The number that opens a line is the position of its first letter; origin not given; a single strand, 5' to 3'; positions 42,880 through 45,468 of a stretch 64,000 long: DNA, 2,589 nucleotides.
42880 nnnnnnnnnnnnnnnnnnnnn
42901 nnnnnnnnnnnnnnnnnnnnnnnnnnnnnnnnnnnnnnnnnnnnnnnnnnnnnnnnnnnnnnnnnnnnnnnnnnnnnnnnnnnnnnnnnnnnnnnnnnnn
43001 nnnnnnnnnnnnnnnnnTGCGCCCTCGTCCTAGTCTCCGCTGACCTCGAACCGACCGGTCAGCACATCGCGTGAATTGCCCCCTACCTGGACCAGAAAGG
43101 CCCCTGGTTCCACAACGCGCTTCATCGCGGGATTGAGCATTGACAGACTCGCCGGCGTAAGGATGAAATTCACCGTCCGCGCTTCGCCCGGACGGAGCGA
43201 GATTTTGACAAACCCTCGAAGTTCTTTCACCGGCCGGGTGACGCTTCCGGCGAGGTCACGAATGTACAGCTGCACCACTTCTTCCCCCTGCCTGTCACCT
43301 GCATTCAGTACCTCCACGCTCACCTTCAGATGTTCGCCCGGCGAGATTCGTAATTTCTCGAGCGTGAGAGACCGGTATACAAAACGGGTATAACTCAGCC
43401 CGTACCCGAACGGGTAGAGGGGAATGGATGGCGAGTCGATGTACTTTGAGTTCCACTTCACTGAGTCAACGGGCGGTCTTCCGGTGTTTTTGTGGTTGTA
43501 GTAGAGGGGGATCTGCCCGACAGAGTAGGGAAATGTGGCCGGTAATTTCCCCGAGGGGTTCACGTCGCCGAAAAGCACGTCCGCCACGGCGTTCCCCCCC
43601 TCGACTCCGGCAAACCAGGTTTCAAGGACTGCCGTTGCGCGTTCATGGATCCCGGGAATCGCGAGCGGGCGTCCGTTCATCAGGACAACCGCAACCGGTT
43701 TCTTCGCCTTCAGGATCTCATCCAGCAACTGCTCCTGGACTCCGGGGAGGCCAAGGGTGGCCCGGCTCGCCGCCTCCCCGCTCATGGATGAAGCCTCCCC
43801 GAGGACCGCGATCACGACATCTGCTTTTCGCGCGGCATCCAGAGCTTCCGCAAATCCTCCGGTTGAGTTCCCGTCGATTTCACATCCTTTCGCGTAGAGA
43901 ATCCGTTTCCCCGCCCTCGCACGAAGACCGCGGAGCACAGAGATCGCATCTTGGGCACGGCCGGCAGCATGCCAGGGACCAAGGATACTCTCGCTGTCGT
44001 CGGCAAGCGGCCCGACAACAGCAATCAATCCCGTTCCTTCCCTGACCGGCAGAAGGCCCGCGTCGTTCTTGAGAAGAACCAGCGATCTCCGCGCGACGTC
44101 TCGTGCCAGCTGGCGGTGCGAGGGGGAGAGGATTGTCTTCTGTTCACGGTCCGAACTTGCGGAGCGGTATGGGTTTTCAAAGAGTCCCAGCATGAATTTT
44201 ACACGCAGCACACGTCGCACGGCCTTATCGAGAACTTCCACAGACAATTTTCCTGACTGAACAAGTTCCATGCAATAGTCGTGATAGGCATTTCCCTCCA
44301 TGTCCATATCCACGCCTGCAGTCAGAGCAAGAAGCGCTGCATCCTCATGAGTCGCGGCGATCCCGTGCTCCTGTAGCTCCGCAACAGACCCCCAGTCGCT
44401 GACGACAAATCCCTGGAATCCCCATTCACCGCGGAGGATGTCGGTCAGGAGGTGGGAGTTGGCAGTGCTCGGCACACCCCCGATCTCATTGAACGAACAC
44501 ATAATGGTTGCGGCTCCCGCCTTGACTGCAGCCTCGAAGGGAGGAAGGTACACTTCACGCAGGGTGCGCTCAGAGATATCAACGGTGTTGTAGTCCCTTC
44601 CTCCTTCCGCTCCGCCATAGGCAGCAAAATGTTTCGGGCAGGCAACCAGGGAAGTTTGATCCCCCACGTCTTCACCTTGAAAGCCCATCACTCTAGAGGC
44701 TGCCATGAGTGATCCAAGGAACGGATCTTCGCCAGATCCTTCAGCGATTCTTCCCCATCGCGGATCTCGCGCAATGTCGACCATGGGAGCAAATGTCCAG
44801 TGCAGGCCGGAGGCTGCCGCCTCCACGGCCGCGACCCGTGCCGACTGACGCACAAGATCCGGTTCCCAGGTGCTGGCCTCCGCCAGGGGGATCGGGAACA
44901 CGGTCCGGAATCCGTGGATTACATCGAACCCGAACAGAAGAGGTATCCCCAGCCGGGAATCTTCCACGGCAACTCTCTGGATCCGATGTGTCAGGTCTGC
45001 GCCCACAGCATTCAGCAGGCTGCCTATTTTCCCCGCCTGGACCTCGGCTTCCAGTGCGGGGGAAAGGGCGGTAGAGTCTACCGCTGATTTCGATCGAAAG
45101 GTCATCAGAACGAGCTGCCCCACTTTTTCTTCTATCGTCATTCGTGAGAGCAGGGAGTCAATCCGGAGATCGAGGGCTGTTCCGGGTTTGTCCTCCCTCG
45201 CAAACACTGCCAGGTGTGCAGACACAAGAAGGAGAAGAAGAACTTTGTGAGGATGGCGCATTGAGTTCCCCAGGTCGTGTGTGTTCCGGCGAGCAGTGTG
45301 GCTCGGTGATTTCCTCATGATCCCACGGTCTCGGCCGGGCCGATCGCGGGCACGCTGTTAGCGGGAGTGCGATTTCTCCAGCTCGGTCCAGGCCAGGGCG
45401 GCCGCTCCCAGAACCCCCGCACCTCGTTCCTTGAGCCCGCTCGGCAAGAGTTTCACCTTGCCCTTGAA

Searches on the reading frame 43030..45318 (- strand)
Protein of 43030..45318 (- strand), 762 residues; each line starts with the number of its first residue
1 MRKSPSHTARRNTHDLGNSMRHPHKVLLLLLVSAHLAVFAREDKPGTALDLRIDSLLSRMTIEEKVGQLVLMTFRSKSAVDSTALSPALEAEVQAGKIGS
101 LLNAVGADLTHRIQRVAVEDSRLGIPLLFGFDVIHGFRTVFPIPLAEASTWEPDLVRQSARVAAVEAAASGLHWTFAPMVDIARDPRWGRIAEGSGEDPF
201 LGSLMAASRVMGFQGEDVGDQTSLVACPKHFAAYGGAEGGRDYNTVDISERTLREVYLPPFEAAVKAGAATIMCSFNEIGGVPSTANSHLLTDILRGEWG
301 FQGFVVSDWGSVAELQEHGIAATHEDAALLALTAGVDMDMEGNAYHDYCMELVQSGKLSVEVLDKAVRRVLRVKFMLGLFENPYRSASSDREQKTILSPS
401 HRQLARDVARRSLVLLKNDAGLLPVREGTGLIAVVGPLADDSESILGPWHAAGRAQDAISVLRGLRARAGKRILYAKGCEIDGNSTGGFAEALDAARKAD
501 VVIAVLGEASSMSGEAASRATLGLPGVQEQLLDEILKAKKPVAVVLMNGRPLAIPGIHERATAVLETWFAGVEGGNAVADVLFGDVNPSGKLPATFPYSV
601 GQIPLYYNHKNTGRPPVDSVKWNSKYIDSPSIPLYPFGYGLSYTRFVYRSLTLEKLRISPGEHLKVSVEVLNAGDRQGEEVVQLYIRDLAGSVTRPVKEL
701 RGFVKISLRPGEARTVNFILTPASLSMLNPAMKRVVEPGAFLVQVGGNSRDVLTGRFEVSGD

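Call 77: search_protein_families(library=pfam, max_evalue=0.00001, proteins=[window:43030-45318:-])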
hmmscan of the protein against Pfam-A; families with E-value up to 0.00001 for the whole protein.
window:43030-45318:- (762 aa): 3 families
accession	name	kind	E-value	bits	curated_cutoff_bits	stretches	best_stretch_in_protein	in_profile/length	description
PF00933.27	Glyco_hydro_3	-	7.5e-73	246.1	27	1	61-373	1-316/316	Glycosyl hydrolase family 3 N terminal domain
PF01915.27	Glyco_hydro_3_C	-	5e-55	187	31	1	413-643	1-200/200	Glycosyl hydrolase family 3 C-terminal domain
PF14310.12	Fn3-like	-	1.6e-23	83.1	25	1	680-749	1-71/71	Fibronectin type III-like domain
